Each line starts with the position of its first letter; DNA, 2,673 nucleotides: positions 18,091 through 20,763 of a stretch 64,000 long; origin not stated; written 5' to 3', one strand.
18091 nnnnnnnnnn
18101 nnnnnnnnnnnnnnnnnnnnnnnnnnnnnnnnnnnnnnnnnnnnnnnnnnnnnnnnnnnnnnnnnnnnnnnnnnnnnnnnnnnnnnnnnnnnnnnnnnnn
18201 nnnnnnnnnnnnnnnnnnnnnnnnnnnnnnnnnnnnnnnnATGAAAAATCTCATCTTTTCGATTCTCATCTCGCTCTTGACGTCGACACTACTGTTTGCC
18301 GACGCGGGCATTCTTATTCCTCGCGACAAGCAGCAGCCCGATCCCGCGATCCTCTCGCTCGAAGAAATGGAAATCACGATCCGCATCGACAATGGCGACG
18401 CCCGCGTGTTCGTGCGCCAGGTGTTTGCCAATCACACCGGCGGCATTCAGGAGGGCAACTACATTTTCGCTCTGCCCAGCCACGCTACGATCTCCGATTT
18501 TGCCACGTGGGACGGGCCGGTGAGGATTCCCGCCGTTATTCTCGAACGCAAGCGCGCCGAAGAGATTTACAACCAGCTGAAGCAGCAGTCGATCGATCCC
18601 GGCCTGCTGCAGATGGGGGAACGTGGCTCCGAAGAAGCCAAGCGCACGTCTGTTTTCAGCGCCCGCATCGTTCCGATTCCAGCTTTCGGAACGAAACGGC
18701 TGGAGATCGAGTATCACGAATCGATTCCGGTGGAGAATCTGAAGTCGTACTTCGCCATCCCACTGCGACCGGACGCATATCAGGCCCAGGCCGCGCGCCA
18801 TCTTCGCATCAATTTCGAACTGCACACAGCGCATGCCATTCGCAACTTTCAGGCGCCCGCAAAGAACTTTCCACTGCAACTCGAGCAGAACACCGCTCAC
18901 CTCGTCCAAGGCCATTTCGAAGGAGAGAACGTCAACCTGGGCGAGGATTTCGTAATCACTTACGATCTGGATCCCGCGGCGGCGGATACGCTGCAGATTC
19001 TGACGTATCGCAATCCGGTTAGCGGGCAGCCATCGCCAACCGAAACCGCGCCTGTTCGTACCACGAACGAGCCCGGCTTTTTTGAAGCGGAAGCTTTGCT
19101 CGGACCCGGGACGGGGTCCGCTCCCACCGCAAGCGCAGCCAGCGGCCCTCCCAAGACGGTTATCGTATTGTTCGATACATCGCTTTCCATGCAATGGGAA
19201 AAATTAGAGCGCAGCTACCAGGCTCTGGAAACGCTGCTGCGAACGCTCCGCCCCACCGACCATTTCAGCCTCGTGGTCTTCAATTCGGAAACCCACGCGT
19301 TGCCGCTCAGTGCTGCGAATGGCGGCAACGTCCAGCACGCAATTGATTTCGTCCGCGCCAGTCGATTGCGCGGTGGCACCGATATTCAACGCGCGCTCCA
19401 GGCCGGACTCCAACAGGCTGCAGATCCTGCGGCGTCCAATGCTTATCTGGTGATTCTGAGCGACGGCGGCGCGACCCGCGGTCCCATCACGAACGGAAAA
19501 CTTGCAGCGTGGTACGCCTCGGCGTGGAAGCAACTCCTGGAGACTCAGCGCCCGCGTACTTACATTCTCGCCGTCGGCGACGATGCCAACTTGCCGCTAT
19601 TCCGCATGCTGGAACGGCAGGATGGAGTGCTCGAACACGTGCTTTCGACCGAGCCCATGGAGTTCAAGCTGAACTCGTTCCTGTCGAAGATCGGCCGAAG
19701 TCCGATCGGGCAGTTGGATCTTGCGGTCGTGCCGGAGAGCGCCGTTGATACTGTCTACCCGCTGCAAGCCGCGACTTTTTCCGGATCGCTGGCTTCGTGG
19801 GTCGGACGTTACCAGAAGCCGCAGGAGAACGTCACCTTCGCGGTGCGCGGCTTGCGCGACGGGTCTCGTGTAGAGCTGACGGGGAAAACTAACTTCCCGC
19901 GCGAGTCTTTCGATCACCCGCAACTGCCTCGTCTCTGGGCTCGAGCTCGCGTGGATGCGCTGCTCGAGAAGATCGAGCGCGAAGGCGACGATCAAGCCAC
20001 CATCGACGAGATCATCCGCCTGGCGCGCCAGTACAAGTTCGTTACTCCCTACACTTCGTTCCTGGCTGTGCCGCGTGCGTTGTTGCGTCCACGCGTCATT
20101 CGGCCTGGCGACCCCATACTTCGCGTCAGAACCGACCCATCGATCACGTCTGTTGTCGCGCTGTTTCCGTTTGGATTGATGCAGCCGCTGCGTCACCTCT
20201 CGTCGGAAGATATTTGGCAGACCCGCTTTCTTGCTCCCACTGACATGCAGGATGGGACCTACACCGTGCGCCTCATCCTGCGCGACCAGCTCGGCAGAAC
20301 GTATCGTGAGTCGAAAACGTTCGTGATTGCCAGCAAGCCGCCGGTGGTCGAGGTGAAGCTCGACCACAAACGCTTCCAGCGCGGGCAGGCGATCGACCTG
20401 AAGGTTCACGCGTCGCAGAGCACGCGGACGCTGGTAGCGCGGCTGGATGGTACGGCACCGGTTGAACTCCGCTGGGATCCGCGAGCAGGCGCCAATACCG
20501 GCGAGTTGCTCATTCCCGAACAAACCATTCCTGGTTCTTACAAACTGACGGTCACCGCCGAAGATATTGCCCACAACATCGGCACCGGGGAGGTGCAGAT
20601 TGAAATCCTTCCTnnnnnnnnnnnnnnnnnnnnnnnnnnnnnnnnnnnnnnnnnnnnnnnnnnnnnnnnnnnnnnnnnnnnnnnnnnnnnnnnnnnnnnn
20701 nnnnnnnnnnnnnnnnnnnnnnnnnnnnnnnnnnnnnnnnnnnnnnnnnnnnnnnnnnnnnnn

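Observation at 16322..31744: Six-gene, translationally coupled operon of apparently exported proteins: orphan propeller, VIT-vWA, 2,481-aa TPR, unknown protein, stand-alone PBP fold and SpoIID (candidate undescribed envelope system)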

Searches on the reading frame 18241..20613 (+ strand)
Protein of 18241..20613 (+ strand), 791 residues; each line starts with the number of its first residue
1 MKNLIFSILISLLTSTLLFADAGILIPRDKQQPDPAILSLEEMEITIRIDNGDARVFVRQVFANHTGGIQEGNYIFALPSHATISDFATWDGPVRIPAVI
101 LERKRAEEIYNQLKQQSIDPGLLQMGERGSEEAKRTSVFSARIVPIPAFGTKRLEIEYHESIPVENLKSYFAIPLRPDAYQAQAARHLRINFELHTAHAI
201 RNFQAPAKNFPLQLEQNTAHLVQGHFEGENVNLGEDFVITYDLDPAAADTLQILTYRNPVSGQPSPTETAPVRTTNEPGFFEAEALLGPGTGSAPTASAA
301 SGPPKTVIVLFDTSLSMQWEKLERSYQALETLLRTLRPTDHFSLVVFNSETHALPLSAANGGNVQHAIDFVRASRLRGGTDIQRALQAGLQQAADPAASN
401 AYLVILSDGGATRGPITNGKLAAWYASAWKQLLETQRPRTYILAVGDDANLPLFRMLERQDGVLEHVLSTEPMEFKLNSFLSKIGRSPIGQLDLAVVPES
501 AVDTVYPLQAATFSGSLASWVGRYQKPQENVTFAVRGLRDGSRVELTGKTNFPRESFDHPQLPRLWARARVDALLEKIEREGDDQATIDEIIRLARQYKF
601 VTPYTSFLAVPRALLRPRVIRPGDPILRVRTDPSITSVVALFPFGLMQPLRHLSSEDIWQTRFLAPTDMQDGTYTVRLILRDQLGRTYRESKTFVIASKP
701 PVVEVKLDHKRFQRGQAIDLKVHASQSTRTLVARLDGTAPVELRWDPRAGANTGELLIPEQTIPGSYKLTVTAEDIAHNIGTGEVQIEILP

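Call 4: search_protein_families(library=pfam, proteins=[window:18241-20613:+], max_evalue=0.01)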
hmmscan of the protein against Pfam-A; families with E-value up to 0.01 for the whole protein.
window:18241-20613:+ (791 aa): 9 families
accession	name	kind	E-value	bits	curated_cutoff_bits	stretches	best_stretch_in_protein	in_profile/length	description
PF08487.16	VIT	-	8.6e-17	61.7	26.5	1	40-158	1-111/111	Vault protein inter-alpha-trypsin domain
PF00092.34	VWA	-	1.1e-09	39.2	23.8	1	307-416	2-121/174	von Willebrand factor type A domain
PF13519.12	VWA_2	-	2.1e-09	38.4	27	1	307-409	1-106/107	von Willebrand factor type A domain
PF05762.20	VWA_CoxE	-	4.5e-07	30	26.4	1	304-410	56-160/222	VWA domain containing CoxE-like protein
PF13768.12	VWA_3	-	2e-06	28.3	27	1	307-411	3-108/155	von Willebrand factor type A domain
PF19077.6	Big_13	-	5.2e-05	24.1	27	0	662-695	65-99/102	Bacterial Ig-like domain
PF01835.25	MG2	-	0.00068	20.4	32.8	0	747-786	56-95/96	MG2 domain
PF15418.12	DUF4625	-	0.002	18.8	27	0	755-789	96-130/131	Domain of unknown function (DUF4625)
PF05345.18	He_PIG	-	0.0045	17.8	24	0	703-778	4-84/96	Putative Ig domain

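Call 5: search_protein_families(library=ncbifam, proteins=[window:18241-20613:+], max_evalue=0.01)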
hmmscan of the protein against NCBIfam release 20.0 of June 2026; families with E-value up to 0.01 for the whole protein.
window:18241-20613:+ (791 aa): 6 families
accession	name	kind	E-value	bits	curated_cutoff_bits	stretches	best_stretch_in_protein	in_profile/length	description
TIGR03788.1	marine_srt_targ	equivalog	1e-40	139.8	551.65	2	181-620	173-577/629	marine proteobacterial sortase target protein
TIGR02921.1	PEP_integral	hypoth_equivalog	9.3e-07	27.4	200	1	40-128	406-500/922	TIGR02921 family PEP-CTERM protein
NF008230.0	PRK10997.1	equivalog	2.3e-05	23.8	500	1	307-414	326-431/487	ATPase RavA stimulator ViaA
TIGR04286.1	MSEP-CTERM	equivalog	0.0018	16.3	150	1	69-125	497-553/920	MSEP-CTERM sorting domain-containing protein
TIGR03436.1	acidobact_VWFA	subfamily_domain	0.002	17.6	81.25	1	295-373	57-135/324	VWA domain-containing protein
TIGR02442.1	Cob-chelat-sub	hypoth_equivalog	0.0028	16.2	779.45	1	306-433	474-603/641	putative cobaltochelatase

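Call 67: search_solved_structures(query=window:18241-20613:+, max_evalue=0.01)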
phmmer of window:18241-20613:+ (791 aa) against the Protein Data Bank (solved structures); distinct sequences matched with E-value up to 0.01: 4.
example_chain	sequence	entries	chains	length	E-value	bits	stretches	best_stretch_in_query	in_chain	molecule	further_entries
9c4f_I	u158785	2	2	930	1.1e-17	66.8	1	302-609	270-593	Inter-alpha-trypsin inhibitor heavy chain H4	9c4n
6fpy_A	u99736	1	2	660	1.4e-13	53.2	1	304-623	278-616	Inter-alpha-trypsin inhibitor heavy chain H1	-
6fpz_A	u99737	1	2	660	1.6e-12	49.7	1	305-623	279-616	Inter-alpha-trypsin inhibitor heavy chain H1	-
8s05_A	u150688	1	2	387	2.1e-05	26.2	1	307-499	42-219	Conserved protein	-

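Call 70: search_protein_families(library=padloc, proteins=[window:18241-20613:+], max_evalue=0.001)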
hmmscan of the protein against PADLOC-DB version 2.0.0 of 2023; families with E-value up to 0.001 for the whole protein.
window:18241-20613:+ (791 aa): 0 families
